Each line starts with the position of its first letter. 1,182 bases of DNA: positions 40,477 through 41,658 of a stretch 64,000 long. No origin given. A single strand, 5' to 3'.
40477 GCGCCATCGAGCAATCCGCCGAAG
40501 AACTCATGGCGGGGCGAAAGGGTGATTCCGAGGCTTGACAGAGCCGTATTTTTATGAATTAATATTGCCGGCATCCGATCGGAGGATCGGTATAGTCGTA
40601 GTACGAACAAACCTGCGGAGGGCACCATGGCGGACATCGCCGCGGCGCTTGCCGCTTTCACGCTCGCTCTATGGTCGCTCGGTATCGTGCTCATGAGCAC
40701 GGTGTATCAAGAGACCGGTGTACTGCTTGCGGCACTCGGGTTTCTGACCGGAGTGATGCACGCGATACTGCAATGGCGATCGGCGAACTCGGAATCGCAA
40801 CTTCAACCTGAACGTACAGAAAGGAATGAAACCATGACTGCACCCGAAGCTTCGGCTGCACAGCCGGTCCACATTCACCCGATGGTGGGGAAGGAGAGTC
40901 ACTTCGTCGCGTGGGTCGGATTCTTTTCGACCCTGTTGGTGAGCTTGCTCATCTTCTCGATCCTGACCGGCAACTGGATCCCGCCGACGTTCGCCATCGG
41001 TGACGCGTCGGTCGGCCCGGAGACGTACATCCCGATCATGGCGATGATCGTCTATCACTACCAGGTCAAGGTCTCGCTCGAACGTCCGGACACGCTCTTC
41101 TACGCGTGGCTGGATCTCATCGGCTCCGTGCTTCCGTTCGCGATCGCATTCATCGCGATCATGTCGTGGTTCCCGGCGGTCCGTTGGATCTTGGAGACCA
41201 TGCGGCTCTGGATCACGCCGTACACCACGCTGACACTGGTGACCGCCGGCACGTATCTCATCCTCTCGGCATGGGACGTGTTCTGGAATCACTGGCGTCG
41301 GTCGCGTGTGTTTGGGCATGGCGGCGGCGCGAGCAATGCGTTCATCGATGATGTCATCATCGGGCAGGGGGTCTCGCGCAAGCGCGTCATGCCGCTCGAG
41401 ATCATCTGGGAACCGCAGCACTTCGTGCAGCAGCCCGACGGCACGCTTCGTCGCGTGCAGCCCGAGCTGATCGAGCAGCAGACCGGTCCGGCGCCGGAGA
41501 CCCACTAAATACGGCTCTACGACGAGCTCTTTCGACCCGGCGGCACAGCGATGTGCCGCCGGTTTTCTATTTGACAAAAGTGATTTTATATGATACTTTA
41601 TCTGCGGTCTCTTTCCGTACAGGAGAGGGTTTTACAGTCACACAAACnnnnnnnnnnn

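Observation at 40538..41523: Gene 40627..41508 is flanked by the two halves of a terminator hairpin that exists intact at 5757, as if a circle had been opened in the hairpin loop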

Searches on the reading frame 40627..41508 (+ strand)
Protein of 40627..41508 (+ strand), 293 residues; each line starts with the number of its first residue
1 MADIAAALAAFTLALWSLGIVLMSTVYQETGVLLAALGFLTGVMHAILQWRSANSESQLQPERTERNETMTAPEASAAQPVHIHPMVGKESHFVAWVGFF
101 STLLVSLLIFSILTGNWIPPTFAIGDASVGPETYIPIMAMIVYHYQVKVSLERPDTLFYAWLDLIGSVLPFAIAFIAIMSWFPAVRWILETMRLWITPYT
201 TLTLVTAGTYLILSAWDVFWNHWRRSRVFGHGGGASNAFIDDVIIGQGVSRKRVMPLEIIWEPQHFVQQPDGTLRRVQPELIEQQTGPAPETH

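Call 10: search_protein_families(library=pfam, proteins=[window:40627-41508:+], max_evalue=0.01)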
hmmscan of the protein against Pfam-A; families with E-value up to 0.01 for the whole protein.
window:40627-41508:+ (293 aa): 0 families

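Call 12: find_encoding_contigs(protein=window:40627-41508:+, flank=10000, max_places=10)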
Protein window:40627-41508:+ (293 aa): 7 contigs read that carry it; 7 places shown.
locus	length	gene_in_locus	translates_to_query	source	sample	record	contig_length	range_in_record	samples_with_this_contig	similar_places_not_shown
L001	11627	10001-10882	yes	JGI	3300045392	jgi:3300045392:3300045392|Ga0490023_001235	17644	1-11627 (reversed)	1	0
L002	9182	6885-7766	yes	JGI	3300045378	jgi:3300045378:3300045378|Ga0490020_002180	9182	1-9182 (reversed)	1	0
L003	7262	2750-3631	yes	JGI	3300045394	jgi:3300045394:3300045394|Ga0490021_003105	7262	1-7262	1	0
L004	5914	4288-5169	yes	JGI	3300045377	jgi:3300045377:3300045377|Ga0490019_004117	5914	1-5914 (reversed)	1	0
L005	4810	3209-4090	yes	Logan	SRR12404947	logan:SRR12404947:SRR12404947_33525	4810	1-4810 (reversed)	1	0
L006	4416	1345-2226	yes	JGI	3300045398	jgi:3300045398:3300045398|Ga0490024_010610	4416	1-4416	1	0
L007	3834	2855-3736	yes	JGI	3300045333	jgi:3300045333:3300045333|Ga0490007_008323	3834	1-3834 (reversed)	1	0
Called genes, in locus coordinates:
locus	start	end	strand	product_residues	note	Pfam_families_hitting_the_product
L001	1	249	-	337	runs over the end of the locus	-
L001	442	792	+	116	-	-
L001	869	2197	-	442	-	-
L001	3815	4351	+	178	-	-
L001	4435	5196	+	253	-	PF04203:Sortase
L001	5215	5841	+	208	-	-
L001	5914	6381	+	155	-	-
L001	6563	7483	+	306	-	-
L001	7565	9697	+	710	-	-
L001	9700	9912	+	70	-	-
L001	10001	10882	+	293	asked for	-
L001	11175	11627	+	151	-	?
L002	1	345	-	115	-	?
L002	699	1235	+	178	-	-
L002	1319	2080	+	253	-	PF04203:Sortase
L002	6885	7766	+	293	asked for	-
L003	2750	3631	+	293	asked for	-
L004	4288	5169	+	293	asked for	-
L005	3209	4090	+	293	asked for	-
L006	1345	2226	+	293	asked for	-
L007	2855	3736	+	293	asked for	-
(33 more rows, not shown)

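Call 15: find_homologous_proteins(query=window:40627-41508:+)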
Query window:40627-41508:+ (293 aa): 5 proteins with E <= 0.001 among 8000 candidates.
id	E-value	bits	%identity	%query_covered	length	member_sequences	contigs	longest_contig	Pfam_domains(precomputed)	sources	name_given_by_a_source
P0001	7.1e-193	658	100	100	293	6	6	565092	-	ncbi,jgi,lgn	jgi:hypothetical protein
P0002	3.1e-102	360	59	92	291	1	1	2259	-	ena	-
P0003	1.8e-101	358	58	93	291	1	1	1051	-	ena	-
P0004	9.1e-67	244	51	75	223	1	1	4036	-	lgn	-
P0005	1.5e-64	237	51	75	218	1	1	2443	-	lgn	-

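Call 16: find_encoding_contigs(protein=P0002, flank=10000)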
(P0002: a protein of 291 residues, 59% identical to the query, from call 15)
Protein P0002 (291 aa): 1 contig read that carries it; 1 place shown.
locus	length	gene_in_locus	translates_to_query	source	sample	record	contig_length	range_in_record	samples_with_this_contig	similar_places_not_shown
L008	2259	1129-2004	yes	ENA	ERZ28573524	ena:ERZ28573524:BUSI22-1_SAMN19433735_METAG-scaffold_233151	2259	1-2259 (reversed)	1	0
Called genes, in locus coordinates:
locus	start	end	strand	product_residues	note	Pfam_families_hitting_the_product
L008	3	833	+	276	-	?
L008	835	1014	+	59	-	-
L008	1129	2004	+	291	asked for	-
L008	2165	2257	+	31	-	?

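Call 17: find_encoding_contigs(protein=P0004, flank=10000)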
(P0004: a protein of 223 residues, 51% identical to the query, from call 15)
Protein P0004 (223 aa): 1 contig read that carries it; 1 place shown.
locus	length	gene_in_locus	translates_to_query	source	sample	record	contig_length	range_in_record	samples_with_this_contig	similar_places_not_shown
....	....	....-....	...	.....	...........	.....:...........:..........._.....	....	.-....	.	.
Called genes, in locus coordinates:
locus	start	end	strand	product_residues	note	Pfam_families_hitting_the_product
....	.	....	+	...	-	?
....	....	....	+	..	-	-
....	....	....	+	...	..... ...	-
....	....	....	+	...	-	?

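Call 18: find_encoding_contigs(protein=P0005, flank=10000)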
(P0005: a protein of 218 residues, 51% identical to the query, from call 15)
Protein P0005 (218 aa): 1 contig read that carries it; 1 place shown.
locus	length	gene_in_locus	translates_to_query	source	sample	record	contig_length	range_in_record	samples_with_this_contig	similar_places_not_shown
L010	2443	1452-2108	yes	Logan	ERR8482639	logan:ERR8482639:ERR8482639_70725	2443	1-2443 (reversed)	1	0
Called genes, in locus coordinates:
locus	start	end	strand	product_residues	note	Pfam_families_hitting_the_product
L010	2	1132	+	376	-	?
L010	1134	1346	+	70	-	-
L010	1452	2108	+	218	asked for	-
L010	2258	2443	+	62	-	?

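Call 19: find_encoding_contigs(protein=P0003, flank=10000)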
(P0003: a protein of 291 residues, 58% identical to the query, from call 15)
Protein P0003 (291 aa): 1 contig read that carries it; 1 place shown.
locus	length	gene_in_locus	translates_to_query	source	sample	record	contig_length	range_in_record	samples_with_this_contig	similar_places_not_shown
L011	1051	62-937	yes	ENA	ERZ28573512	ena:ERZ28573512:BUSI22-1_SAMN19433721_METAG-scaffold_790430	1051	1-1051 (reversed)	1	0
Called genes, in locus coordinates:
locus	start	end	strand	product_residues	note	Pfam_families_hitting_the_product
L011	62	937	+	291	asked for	-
